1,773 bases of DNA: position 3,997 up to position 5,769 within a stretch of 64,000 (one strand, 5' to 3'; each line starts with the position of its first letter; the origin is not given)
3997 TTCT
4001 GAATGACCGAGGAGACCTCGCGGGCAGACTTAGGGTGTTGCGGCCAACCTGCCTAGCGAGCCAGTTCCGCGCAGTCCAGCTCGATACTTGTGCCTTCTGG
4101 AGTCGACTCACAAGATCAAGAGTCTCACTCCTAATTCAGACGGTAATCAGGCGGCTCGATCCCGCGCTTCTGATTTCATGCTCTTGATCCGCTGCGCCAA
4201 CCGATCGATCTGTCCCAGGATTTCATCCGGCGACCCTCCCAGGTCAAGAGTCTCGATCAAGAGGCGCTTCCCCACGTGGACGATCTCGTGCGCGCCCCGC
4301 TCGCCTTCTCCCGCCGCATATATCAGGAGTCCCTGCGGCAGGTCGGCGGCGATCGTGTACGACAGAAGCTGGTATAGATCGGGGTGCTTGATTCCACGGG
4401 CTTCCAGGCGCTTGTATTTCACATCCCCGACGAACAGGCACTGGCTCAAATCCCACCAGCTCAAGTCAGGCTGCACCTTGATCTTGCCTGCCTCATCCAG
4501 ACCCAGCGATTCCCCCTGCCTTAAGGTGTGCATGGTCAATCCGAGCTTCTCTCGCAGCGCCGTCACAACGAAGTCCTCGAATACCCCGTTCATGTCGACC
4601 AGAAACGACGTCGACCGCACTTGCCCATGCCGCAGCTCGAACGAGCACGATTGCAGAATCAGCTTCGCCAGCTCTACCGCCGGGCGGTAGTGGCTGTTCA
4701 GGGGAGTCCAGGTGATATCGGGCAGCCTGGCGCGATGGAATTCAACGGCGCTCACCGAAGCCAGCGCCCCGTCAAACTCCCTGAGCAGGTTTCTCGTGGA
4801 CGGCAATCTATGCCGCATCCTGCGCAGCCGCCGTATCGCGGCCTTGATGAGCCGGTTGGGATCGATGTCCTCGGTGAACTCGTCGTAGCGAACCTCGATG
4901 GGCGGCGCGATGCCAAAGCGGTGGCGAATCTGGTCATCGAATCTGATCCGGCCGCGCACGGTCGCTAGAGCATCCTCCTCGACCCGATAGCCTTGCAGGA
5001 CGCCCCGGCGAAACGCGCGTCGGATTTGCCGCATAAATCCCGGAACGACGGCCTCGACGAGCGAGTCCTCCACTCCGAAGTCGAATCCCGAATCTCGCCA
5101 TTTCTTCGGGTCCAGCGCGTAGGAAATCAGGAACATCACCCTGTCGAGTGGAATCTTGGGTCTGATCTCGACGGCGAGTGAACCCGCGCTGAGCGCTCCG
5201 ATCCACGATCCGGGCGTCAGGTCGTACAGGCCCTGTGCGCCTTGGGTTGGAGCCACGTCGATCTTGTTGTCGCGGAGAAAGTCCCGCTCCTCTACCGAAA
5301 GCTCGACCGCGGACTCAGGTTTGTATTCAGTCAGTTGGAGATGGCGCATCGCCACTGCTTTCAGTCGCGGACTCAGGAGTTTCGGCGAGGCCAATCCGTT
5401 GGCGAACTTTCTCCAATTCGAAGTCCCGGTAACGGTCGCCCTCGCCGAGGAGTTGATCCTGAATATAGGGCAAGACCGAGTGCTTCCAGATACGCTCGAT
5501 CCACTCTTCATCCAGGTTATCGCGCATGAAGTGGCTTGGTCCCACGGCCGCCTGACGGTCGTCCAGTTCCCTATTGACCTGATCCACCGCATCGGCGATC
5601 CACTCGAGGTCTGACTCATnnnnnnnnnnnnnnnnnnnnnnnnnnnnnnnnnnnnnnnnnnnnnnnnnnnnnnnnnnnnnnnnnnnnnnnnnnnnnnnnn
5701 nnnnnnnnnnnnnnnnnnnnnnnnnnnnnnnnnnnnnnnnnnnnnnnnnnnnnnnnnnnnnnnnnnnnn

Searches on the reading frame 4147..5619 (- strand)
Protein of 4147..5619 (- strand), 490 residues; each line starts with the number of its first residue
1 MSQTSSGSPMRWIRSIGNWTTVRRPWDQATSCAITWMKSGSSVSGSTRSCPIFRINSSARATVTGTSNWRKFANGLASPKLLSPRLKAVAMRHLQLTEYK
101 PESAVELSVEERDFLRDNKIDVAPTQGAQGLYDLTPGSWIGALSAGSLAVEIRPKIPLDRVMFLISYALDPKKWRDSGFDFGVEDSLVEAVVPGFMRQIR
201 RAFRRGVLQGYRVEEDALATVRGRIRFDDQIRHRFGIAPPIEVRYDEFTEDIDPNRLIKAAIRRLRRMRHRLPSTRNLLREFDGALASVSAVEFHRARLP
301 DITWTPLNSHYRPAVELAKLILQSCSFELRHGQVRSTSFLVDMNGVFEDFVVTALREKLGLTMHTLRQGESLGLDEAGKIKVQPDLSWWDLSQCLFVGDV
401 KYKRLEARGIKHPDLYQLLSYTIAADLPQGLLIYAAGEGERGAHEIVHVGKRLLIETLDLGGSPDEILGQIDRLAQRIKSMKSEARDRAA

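Call 96: search_protein_families(library=pfam, proteins=[window:4147-5619:-], max_evalue=0.00001)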
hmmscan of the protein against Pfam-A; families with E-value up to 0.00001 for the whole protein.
window:4147-5619:- (490 aa): 1 family
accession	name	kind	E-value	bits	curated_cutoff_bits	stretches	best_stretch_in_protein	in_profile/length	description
PF10117.15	McrBC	-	2.9e-56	191.2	23.9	1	136-435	3-318/318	McrBC 5-methylcytosine restriction system component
